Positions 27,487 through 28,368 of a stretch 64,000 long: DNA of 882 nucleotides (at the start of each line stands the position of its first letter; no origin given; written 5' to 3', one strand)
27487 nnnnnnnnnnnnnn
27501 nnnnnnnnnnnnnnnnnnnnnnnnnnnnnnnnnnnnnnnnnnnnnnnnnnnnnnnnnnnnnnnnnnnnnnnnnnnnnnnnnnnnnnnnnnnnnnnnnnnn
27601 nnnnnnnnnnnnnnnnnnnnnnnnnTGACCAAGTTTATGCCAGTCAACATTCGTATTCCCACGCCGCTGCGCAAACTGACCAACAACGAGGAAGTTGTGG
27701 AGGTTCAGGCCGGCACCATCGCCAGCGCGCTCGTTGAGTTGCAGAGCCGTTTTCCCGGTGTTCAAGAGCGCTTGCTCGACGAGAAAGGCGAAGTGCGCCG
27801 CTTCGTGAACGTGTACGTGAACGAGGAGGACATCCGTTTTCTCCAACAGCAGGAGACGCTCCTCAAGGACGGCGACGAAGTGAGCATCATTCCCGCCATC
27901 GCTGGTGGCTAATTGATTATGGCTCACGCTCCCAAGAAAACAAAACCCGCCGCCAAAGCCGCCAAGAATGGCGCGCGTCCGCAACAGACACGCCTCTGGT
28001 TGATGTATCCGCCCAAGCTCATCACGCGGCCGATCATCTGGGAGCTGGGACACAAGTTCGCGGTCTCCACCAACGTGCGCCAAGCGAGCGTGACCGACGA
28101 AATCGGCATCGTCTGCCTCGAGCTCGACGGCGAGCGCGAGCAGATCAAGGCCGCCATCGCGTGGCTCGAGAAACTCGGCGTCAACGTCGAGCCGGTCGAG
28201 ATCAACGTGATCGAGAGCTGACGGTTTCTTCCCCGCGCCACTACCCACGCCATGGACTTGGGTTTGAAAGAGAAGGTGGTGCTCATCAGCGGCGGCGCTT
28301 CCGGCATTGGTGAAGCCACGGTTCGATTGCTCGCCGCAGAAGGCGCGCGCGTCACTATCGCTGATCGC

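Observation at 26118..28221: SAM-I riboswitch gating a ThrC-like / CysO-like (GG) / NIL-domain operon: candidate sulfur-carrier-protein route to homocysteine from O-phosphohomoserine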

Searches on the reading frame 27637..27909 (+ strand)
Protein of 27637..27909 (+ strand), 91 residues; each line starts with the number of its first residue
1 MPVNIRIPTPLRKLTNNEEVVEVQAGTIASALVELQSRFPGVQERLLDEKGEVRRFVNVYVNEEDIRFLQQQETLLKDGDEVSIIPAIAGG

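Call 7: search_protein_families(library=pfam, proteins=[window:27637-27909:+], max_evalue=0.01)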
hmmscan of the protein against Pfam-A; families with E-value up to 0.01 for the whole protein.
window:27637-27909:+ (91 aa): 2 families
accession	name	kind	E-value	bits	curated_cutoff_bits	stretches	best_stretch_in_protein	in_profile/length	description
PF02597.26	ThiS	-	1.1e-17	64.8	22.5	1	5-91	1-76/76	ThiS family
PF09138.17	Urm1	-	0.00066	20.4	21.8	1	43-91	48-96/96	Urm1 (Ubiquitin related modifier)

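Call 8: search_protein_families(library=ncbifam, proteins=[window:27637-27909:+], max_evalue=0.01)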
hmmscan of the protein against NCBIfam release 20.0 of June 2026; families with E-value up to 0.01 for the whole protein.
window:27637-27909:+ (91 aa): 5 families
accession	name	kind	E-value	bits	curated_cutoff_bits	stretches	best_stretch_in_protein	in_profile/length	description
NF041918.1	SAMP1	equivalog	1.2e-15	57.7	60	1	9-91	7-91/91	ubiquitin-like small modifier protein 1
TIGR01687.1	moaD_arch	subfamily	7.7e-14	51.9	49.5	1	4-91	2-88/88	MoaD family protein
NF053661.1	Urm1_like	equivalog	8.8e-07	29.1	70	1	5-91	2-79/79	Urm1-like protein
TIGR01682.1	moaD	equivalog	1e-05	26.2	66.15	1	18-91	17-80/80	molybdopterin converting factor subunit 1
TIGR01683.1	thiS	equivalog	3.3e-05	24.1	37.45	1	45-91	18-64/64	sulfur carrier protein ThiS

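Call 86: search_solved_structures(query=window:27637-27909:+, max_evalue=0.01)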
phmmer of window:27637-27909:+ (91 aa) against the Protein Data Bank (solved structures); distinct sequences matched with E-value up to 0.01: 6.
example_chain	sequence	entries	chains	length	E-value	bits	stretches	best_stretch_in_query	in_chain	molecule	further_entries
3dwg_C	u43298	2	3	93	1.1e-19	73.3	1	1-91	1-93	9.5 kDa culture filtrate antigen cfp10A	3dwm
4n6e_B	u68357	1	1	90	1.6e-19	72.8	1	1-91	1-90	ThiS/MoaD family protein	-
2m19_A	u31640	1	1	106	4e-08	36.5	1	26-91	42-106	Molybdopterin converting factor subunit 1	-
2l52_A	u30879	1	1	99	1.1e-07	35.1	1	7-91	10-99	METHANOSARCINA ACETIVORANS SAMP1 HOMOLOG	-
1v8c_A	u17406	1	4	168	7.2e-07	32.5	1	10-91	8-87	MoaD related protein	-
1vjk_A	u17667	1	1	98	0.0053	20.2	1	11-91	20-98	molybdopterin converting factor, subunit 1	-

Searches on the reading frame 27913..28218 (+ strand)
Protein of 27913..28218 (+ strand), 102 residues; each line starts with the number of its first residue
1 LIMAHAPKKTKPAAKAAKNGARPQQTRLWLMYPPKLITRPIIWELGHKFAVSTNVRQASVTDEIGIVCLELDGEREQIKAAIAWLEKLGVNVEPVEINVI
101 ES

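Call 7: search_protein_families(library=pfam, proteins=[window:27913-28218:+], max_evalue=0.01)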
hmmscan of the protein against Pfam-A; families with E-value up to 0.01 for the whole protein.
window:27913-28218:+ (102 aa): 1 family
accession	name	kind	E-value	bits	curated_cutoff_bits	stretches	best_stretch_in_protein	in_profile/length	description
PF09383.16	NIL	-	1.7e-11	44.3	24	1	30-93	5-72/73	NIL domain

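Call 8: search_protein_families(library=ncbifam, proteins=[window:27913-28218:+], max_evalue=0.01)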
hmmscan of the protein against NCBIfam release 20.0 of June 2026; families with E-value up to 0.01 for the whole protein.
window:27913-28218:+ (102 aa): 0 families

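Call 22: find_homologous_proteins(query=window:27919-28218:+, max_evalue=0.001)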
Query window:27919-28218:+ (100 aa): 5470 proteins with E <= 0.001 among 5474 candidates; the best 120 are listed.
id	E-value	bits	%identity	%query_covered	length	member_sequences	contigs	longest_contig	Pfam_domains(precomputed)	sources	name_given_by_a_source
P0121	2.0e-57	209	97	100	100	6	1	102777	PF09383.17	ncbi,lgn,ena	-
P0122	2.0e-56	206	95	100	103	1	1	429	PF09383.17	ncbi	-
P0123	4.1e-44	167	78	96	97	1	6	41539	PF09383.17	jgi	jgi:L-aspartate semialdehyde sulfurtransferase ferredoxin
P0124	2.6e-42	161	83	84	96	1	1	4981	PF09383.17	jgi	jgi:ABC-type methionine transport system ATPase subunit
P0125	6.9e-42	159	81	84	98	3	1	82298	PF09383.17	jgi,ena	-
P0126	8.5e-42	159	81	100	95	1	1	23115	PF09383.17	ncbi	-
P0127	9.8e-42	159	82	84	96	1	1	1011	PF09383.17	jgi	jgi:L-aspartate semialdehyde sulfurtransferase ferredoxin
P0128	1.3e-41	159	74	100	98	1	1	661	PF09383.17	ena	-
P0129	1.8e-41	158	80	84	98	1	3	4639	PF09383.17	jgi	jgi:ABC-type methionine transport system ATPase subunit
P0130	3.5e-41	157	72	100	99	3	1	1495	PF09383.17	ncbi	-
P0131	3.5e-41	157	76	100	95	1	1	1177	PF09383.17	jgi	jgi:ABC-type methionine transport system ATPase subunit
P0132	4.5e-41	157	74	100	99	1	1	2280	PF09383.17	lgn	-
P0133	6.1e-41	156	75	100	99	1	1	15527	PF09383.17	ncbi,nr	ncbi:MAG: ferredoxin [Pedosphaera sp.]|nr:ferredoxin [Pedosphaera sp.]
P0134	1.5e-40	155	80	80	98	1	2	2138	PF09383.17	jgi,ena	-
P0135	1.9e-40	155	84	81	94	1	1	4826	PF09383.17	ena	-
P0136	3.0e-40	154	79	94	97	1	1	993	PF09383.17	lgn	-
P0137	3.1e-40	154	84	79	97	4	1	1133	PF09383.17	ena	-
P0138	3.2e-40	154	73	100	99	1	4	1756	PF09383.17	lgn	-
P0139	3.2e-40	154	75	100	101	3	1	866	PF09383.17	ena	-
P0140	3.8e-40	154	77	84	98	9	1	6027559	PF09383.17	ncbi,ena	-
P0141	4.3e-40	154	74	100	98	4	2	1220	PF09383.17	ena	-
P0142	5.1e-40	154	74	94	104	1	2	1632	PF09383.17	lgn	-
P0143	5.7e-40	153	77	100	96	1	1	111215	PF09383.17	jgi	-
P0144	6.2e-40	153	74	97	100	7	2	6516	PF09383.17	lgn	-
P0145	6.8e-40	153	76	92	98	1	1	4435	PF09383.17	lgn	-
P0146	7.0e-40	153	77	100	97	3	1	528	PF09383.17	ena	-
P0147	7.1e-40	153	77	86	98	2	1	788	PF09383.17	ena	-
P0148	8.8e-40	153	77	92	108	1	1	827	PF09383.17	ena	-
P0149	8.9e-40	153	73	100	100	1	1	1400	PF09383.17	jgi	jgi:L-aspartate semialdehyde sulfurtransferase ferredoxin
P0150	9.1e-40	153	77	100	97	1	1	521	PF09383.17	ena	-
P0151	1.2e-39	152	70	100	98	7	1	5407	PF09383.17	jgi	jgi:ABC-type methionine transport system ATPase subunit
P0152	1.2e-39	152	83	80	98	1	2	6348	PF09383.17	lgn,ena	-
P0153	1.2e-39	152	74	94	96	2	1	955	PF09383.17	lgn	-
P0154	1.4e-39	152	80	88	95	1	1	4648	PF09383.17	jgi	jgi:ABC-type methionine transport system ATPase subunit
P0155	1.4e-39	152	76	93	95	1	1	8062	PF09383.17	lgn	-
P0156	1.5e-39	152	77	94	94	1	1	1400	PF09383.17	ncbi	-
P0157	1.6e-39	152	74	95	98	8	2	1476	PF09383.17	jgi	-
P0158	1.7e-39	152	84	80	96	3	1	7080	PF09383.17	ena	-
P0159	1.7e-39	152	73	100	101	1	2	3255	PF09383.17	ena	-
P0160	1.8e-39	152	74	96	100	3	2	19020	PF09383.17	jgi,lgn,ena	-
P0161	1.8e-39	152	78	79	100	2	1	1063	PF09383.17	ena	-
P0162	1.8e-39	152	75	96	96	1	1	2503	PF09383.17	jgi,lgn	jgi:hypothetical protein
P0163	1.9e-39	152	78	94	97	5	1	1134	PF09383.17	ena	-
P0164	2.0e-39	152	72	97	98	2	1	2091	PF09383.17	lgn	-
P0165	2.0e-39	152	73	100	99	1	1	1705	PF09383.17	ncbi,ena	-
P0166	2.1e-39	152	72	96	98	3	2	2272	PF09383.17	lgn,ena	-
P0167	2.2e-39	151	74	94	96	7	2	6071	PF09383.17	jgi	jgi:ABC-type methionine transport system ATPase subunit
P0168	2.2e-39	151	76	94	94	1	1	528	PF09383.17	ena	-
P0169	2.2e-39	151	74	100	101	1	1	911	PF09383.17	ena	-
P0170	2.4e-39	151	75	95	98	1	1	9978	PF09383.17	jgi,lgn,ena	jgi:hypothetical protein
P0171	2.5e-39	151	82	79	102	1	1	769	PF09383.17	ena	-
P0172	2.5e-39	151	77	79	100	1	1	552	PF09383.17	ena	-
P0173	2.6e-39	151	73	95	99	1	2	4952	PF09383.17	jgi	jgi:ABC-type methionine transport system ATPase subunit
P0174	2.8e-39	151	75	100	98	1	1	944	PF09383.17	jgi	jgi:hypothetical protein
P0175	2.8e-39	151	73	100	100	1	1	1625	PF09383.17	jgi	jgi:hypothetical protein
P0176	2.8e-39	151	77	97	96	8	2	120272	PF09383.17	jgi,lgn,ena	-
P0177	2.9e-39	151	74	99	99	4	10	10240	PF09383.17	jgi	jgi:ABC-type methionine transport system ATPase subunit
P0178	3.0e-39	151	70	94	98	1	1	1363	PF09383.17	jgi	jgi:ABC-type methionine transport system ATPase subunit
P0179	3.1e-39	151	78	97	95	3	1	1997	PF09383.17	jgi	jgi:ABC-type methionine transport system ATPase subunit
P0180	3.2e-39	151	72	100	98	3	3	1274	PF09383.17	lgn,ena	-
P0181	3.4e-39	151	71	97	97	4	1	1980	PF09383.17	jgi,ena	-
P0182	3.5e-39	151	74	94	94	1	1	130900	PF09383.17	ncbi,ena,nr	ncbi:MAG: NIL domain-containing protein [Verrucomicrobiae bacterium]|nr:NIL domain-containing protei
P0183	3.6e-39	151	76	97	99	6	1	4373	PF09383.17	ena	-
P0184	3.7e-39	151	73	100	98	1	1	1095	PF09383.17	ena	-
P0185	3.9e-39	151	74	95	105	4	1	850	PF09383.17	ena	-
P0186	4.0e-39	151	78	88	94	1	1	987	PF09383.17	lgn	-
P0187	4.1e-39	151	72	100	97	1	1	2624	PF09383.17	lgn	-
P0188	4.1e-39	151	82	83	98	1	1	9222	PF09383.17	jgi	jgi:ABC-type methionine transport system ATPase subunit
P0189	4.2e-39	151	72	100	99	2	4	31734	PF09383.17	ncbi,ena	-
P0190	4.3e-39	151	74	94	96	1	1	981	PF09383.17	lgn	-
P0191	4.4e-39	151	80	80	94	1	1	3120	PF09383.17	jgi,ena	-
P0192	4.7e-39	150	74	95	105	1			PF09383.17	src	-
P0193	4.7e-39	150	75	84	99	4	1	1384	PF09383.17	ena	-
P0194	5.0e-39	150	70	100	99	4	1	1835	PF09383.17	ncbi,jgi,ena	-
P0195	5.0e-39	150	74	97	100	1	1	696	PF09383.17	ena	-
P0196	5.1e-39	150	85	79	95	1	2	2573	PF09383.17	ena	-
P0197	5.1e-39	150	68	100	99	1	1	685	PF09383.17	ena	-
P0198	5.3e-39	150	76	96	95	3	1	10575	PF09383.17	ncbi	-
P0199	5.3e-39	150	76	86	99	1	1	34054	PF09383.17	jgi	jgi:L-aspartate semialdehyde sulfurtransferase ferredoxin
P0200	5.4e-39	150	84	80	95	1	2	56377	PF09383.17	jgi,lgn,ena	-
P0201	5.5e-39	150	76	96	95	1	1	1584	PF09383.17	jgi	jgi:ABC-type methionine transport system ATPase subunit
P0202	5.7e-39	150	73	100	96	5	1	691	PF09383.17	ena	-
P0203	5.7e-39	150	68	100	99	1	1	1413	PF09383.17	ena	-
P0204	5.9e-39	150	78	97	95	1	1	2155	PF09383.17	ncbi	-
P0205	6.1e-39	150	73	100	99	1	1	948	PF09383.17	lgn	-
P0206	6.1e-39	150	83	81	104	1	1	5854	PF09383.17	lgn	-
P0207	6.2e-39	150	71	100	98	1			PF09383.17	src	-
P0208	6.6e-39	150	73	97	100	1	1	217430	PF09383.17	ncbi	-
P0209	6.7e-39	150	79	81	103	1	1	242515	PF09383.17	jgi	-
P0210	6.8e-39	150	71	95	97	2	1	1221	PF09383.17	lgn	-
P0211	7.0e-39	150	76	91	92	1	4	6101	PF09383.17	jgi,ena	jgi:L-aspartate semialdehyde sulfurtransferase ferredoxin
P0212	7.1e-39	150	74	100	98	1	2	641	PF09383.17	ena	-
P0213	7.2e-39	150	74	95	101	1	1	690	PF09383.17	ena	-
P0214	7.2e-39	150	77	95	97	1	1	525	PF09383.17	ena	-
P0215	7.3e-39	150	74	97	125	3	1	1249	PF09383.17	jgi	jgi:L-aspartate semialdehyde sulfurtransferase ferredoxin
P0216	7.3e-39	150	74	92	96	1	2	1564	PF09383.17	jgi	jgi:L-aspartate semialdehyde sulfurtransferase ferredoxin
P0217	7.4e-39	150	75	96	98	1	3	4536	PF09383.17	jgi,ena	jgi:L-aspartate semialdehyde sulfurtransferase ferredoxin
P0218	7.4e-39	150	75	96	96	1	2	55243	PF09383.17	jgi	jgi:L-aspartate semialdehyde sulfurtransferase ferredoxin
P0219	7.5e-39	150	83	80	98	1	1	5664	PF09383.17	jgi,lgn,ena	-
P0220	7.7e-39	150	70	100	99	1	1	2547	PF09383.17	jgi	-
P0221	7.8e-39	150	74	94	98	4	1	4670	PF09383.17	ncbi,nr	ncbi:MAG: napF [Verrucomicrobiales bacterium]|nr:napF [Verrucomicrobiales bacterium]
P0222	8.0e-39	150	75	92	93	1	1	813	PF09383.17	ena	-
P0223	8.0e-39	150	81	80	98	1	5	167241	PF09383.17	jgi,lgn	jgi:ABC-type methionine transport system ATPase subunit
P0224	8.2e-39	150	81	84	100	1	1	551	PF09383.17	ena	-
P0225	8.6e-39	150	74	100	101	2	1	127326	PF09383.17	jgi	jgi:ABC-type methionine transport system ATPase subunit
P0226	8.7e-39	150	73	100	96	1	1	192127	PF09383.17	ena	-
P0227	9.0e-39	150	73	100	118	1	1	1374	PF09383.17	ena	-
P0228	9.2e-39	149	82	79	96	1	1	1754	PF09383.17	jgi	jgi:L-aspartate semialdehyde sulfurtransferase ferredoxin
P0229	9.3e-39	149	74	94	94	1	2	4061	PF09383.17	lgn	-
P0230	9.5e-39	149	71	100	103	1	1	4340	PF09383.17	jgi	jgi:hypothetical protein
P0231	9.6e-39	149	81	79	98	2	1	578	PF09383.17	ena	-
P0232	9.8e-39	149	73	95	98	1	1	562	PF09383.17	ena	-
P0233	9.9e-39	149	78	92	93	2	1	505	PF09383.17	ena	-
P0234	1.0e-38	149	74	93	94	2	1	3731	PF09383.17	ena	-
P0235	1.1e-38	149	75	91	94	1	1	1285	PF09383.17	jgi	jgi:L-aspartate semialdehyde sulfurtransferase ferredoxin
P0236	1.1e-38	149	73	93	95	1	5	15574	PF09383.17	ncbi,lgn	-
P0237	1.1e-38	149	79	94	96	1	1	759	PF09383.17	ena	-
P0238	1.1e-38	149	76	88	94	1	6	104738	PF09383.17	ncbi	-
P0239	1.2e-38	149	75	96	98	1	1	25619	PF09383.17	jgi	jgi:hypothetical protein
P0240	1.2e-38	149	80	81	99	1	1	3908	PF09383.17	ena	-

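Call 40: predict_structure(alignment_id=A1)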
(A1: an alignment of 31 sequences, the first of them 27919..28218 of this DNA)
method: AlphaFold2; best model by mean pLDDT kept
length: 100 residues; sequences in the alignment: 31
mean_pLDDT: 76.8   pTM: 0.61
mean pLDDT of the five models: 76.8, 76.4, 73.3, 73.2, 70.6
residues with pLDDT >= 90: 14; 70-90: 58; 50-70: 10; < 50: 18
segments of 3 or more residues with pLDDT < 50: 9-17, 96-100
pLDDT, mean of each block of 10 residues (from residue 1): 48 48 86 87 89 85 88 88 90 57
secondary structure, 60 per line:
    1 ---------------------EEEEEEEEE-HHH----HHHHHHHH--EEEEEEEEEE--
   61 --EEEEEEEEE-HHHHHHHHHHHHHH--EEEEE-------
elements in order: E22-30 H39-46 E49-58 E63-71 H73-86 E89-93

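Call 45: fold_search(model_id=the predicted structure, library=pdb)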
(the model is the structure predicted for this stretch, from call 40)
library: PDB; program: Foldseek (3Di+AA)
matches with E <= 10: 1453; with E <= 0.001: 8
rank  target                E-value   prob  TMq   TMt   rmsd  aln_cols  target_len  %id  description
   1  3tui_C                1.1e-04  1.00  0.62  0.19   2.1        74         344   28  Inward facing conformations of the MetNI methionine ABC transporter: CY5 native crystal form (released 2011-11-30)
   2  6cvl_D                1.4e-04  1.00  0.62  0.19   2.4        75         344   27  Crystal structure of the Escherichia coli ATPgS-bound MetNI methionine ABC transporter in complex with its MetQ bindin (released 2018-11-14)
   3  3dhw_C                1.6e-04  1.00  0.65  0.20   1.6        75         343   28  Crystal structure of methionine importer MetNI (released 2008-08-05)
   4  3tuz_H                1.6e-04  1.00  0.60  0.19   2.2        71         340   30  Inward facing conformations of the MetNI methionine ABC transporter: CY5 SeMet soak crystal form (released 2011-11-30)
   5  3tui_D                2.1e-04  1.00  0.63  0.19   2.3        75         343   28  Inward facing conformations of the MetNI methionine ABC transporter: CY5 native crystal form (released 2011-11-30)
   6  6cvl_C                2.1e-04  1.00  0.55  0.18   2.9        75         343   21  Crystal structure of the Escherichia coli ATPgS-bound MetNI methionine ABC transporter in complex with its MetQ bindin (released 2018-11-14)
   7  2qsw                  5.8e-04  1.00  0.62  0.68   2.6        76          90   25  Crystal structure of C-terminal domain of ABC transporter / ATP-binding protein from Enterococcus faecalis (released 2007-08-21)
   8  3dhx_A                7.0e-04  1.00  0.60  0.61   2.3        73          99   29  Crystal structure of isolated C2 domain of the methionine uptake transporter (released 2008-08-05)
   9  2qrr_B                1.0e-03  1.00  0.59  0.61   3.0        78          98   19  Crystal structure of the soluble domain of the ABC transporter, ATP-binding protein from Vibrio parahaemolyticus (released 2007-08-14)
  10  2qrr_A                1.0e-03  1.00  0.55  0.57   3.3        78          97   20  Crystal structure of the soluble domain of the ABC transporter, ATP-binding protein from Vibrio parahaemolyticus (released 2007-08-14)
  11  3ced_A                3.8e-03  1.00  0.60  0.61   3.7        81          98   14  Crystal structure of the C-terminal NIL domain of an ABC transporter protein homologue from Staphylococcus aureus (released 2008-05-13)
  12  5it4                  4.8e-03  1.00  0.51  0.16   4.8        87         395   14  Crystal structure of Mycobacterium avium SerB2 mutant D343N (released 2016-04-27)
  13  2wve_B                7.5e-03  0.99  0.46  0.37   5.6        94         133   16  Structural and mechanistic insights into Helicobacter pylori NikR function (released 2010-01-19)
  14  3mgj_A                9.1e-03  1.00  0.56  0.57   2.4        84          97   11  Crystal structure of the Saccharop_dh_N domain of MJ1480 protein from Methanococcus jannaschii. Northeast Structural G (released 2010-04-21)
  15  4lub_A                9.1e-03  0.99  0.41  0.25   5.4        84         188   13  X-ray structure of prephenate dehydratase from Streptococcus mutans (released 2014-02-12)
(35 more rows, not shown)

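Call 51: search_solved_structures(query=A1, max_evalue=1, show_alignments=3)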
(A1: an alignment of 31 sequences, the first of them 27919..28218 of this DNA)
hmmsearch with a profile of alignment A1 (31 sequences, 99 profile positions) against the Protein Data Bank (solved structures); distinct sequences matched with E-value up to 1: 8.
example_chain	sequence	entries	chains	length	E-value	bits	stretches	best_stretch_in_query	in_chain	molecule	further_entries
3dhx_A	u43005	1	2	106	1.4e-06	31.4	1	25-91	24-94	Methionine import ATP-binding protein metN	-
3dhw_C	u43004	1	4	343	1.6e-05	28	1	25-91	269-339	Methionine import ATP-binding protein metN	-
3tui_C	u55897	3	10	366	1.8e-05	27.8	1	25-91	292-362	Methionine import ATP-binding protein MetN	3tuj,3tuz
6cvl_C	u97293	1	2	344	0.00017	24.7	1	25-91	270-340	MetN nucleotide-binding subunit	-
2qsw_A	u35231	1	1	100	0.011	18.9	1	17-92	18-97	Methionine import ATP-binding protein metN 2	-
2qrr_A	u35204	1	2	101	0.14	15.3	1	29-91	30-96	Methionine import ATP-binding protein metN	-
6bu8_Z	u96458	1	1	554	0.97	12.6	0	51-82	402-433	30S ribosomal protein S1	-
6h4n_y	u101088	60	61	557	0.99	12.6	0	51-82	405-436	30S ribosomal protein S1 | Small ribosomal subunit protein bS1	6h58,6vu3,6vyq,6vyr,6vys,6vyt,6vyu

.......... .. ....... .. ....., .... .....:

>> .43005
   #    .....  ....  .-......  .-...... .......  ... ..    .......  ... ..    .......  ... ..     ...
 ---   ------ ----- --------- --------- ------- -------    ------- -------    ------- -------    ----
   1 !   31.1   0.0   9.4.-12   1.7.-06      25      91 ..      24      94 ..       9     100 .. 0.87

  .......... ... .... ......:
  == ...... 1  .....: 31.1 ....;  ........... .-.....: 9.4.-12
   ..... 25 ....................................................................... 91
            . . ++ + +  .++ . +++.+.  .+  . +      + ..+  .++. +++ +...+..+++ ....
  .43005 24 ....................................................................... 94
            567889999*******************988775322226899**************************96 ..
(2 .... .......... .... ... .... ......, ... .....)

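Call 72: find_related_loci(query=window:27919-28218:+, collection=metagenome_contigs, flank=4000)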
Query window:27919-28218:+ (100 aa) in metagenome_contigs; peptide patterns used: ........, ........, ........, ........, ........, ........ (x = any residue, [..] = any of these).
600 stretches matched a pattern (row limit reached: there are more); 525 encode a relative of the query (tblastn E <= 1e-3); the best 80 are kept; 80 distinct loci.
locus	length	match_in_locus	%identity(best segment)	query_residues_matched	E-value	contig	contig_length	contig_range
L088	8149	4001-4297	74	1-100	6e-47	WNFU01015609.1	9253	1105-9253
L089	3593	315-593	75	6-100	2e-45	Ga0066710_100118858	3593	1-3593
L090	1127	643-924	78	4-100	3e-47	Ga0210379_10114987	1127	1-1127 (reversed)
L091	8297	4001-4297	74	5-100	1e-44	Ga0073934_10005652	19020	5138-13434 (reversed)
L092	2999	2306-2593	69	1-100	1e-44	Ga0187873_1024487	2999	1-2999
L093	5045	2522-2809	72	1-100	1e-44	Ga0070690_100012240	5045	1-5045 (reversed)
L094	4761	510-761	81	17-100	1e-44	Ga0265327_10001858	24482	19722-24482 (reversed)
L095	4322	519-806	72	5-100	1e-44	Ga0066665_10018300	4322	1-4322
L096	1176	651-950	74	2-100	2e-46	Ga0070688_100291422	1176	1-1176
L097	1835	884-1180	70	1-100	3e-45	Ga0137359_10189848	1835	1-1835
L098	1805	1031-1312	75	6-100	1e-44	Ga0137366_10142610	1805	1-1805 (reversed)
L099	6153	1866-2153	70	5-100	3e-44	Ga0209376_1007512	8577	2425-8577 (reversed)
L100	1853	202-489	71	5-100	8e-45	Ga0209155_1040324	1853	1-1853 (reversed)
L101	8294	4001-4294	74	4-100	4e-44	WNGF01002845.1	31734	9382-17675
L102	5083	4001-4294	72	1-100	7e-44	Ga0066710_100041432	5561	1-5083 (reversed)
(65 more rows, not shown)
